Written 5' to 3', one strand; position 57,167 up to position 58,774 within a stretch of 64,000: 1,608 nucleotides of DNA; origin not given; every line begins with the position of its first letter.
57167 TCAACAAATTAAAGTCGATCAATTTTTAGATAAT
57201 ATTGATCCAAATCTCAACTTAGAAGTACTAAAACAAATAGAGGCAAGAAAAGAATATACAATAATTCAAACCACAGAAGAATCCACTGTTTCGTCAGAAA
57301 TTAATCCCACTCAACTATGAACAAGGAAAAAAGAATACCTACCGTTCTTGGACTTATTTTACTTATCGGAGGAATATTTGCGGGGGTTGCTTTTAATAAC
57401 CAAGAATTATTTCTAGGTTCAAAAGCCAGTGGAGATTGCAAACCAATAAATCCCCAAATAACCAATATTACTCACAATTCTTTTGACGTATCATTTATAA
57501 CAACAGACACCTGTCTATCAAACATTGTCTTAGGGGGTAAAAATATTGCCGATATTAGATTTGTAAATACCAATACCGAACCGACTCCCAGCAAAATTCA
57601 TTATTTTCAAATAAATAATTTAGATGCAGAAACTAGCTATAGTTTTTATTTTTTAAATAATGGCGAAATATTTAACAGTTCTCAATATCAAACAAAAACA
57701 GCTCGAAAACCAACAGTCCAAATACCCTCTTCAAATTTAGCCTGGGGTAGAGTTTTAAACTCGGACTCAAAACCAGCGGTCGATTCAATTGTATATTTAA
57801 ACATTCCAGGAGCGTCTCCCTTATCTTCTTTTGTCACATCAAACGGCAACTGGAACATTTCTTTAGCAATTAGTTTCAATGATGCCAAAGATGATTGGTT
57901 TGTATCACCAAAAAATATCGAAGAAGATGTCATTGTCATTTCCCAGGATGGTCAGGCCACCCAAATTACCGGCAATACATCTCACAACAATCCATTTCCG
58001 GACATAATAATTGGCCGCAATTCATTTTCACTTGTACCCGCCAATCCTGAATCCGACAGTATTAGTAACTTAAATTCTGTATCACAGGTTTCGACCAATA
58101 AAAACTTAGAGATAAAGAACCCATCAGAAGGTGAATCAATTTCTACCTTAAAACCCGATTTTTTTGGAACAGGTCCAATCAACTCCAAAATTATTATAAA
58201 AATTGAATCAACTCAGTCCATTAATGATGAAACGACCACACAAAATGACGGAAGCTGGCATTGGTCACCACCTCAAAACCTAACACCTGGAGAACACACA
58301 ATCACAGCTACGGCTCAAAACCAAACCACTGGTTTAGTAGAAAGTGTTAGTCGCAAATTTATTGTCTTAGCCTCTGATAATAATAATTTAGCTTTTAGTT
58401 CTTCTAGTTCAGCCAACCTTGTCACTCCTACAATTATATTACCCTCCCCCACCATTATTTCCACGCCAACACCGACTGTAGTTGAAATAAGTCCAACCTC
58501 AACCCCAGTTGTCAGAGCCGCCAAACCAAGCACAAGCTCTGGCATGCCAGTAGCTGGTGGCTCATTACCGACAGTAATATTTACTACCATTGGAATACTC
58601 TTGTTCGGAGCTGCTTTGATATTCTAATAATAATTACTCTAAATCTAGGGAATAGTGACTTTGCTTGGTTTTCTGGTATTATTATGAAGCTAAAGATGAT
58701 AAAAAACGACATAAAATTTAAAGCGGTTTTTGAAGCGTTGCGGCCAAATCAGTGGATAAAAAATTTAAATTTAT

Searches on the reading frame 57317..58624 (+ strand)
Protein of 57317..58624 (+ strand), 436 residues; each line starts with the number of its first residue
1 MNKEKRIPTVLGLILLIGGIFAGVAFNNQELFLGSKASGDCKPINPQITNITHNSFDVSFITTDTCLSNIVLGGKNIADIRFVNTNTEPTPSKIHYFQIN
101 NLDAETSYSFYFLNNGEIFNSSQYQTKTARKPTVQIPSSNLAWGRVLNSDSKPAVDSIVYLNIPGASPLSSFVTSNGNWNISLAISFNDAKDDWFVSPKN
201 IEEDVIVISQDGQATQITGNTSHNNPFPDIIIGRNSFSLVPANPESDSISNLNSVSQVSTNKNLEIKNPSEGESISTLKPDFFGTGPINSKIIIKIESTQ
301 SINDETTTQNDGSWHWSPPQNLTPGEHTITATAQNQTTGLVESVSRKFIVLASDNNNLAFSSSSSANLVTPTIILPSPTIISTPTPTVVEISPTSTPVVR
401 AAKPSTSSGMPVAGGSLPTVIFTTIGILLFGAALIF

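Call 7: search_protein_families(library=pfam, proteins=[window:57317-58624:+], max_evalue=0.01)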
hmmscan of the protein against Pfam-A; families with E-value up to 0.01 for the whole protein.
window:57317-58624:+ (436 aa): 1 family
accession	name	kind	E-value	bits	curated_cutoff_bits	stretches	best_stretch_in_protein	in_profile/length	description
PF19077.6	Big_13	-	6.1e-06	27.1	27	1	278-336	27-86/102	Bacterial Ig-like domain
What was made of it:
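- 57317..58627 (+): Context gene and possible acceptor (speculative). It encodes an Ig-like (Big_13) surface protein with a Thr/Pro/Ser-rich stalk and an MPVAG-type sortase signal. It lies immediately upstream of UbiA. Pfam Big_13 hit (call 7).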

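Call 64: search_protein_families(library=ncbifam, proteins=[window:57317-58624:+], max_evalue=0.001)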
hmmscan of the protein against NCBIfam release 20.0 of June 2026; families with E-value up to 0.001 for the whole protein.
window:57317-58624:+ (436 aa): 2 families
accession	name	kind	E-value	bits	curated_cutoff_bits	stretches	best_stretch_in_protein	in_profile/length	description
NF033510.3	Ca_tandemer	repeat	0.00043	20.6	50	0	284-336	37-91/96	Ca2+-stabilized repeat-containing adhesin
NF040520.1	Ig_like_BLP2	equivalog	0.00056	18.2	750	1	272-362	532-621/730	Ig-like repeat protein Blp2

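Call 74: list_cluster_members(proteins=[L001:10460-11026:+, L001:11034-13145:+, window:61185-61805:+, P0121, P0241, window:57317-58624:+, window:55862-56428:+, window:56428-57057:+])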
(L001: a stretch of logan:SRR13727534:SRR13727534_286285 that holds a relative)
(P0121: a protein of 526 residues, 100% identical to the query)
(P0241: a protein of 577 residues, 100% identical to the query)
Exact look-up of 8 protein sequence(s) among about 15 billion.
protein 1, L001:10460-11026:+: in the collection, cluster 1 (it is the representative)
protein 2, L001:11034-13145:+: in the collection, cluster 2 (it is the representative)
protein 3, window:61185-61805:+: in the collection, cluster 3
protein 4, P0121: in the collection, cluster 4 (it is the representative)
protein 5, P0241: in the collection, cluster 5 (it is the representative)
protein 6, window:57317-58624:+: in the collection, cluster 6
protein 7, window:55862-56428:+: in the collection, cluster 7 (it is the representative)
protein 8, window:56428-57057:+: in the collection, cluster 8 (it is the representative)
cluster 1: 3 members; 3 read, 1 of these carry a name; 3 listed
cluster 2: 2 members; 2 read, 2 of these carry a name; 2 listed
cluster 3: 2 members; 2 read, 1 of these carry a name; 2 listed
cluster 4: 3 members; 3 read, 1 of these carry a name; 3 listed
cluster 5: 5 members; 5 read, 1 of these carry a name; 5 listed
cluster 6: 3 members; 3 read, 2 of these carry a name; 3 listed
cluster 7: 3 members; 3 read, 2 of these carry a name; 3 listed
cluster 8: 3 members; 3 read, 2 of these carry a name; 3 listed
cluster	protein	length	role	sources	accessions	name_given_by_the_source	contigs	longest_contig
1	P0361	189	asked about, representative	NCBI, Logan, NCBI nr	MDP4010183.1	MAG: phosphatase PAP2 family protein [Candidatus Shapirobacteria bacterium] | phosphatase PAP2 family protein [Candidatus Shapirobacteria bacterium]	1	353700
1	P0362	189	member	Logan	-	-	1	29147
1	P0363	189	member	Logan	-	-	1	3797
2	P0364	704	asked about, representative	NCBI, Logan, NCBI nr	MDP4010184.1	MAG: DUF2298 domain-containing protein [Candidatus Shapirobacteria bacterium] | DUF2298 domain-containing protein [Candidatus Shapirobacteria bacterium]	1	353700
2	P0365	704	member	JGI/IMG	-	uncharacterized membrane protein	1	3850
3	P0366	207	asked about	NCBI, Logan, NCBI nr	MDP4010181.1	MAG: class I SAM-dependent methyltransferase [Candidatus Shapirobacteria bacterium] | class I SAM-dependent methyltransferase [Candidatus Shapirobacteria bacterium]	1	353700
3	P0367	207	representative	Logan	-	-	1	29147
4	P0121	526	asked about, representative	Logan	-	-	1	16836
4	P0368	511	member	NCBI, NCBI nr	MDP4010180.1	MAG: glycosyltransferase family 39 protein [Candidatus Shapirobacteria bacterium] | glycosyltransferase family 39 protein [Candidatus Shapirobacteria bacterium]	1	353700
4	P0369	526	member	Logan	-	-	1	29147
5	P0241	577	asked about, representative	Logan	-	-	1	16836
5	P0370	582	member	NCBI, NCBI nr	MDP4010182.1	MAG: hypothetical protein Q8P53_04355 [Candidatus Shapirobacteria bacterium] | hypothetical protein [Candidatus Shapirobacteria bacterium]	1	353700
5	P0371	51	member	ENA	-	-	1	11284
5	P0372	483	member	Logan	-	-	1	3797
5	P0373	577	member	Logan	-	-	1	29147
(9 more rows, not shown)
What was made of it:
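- NCBI calls GT-C1 'glycosyltransferase family 39' (call 74).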
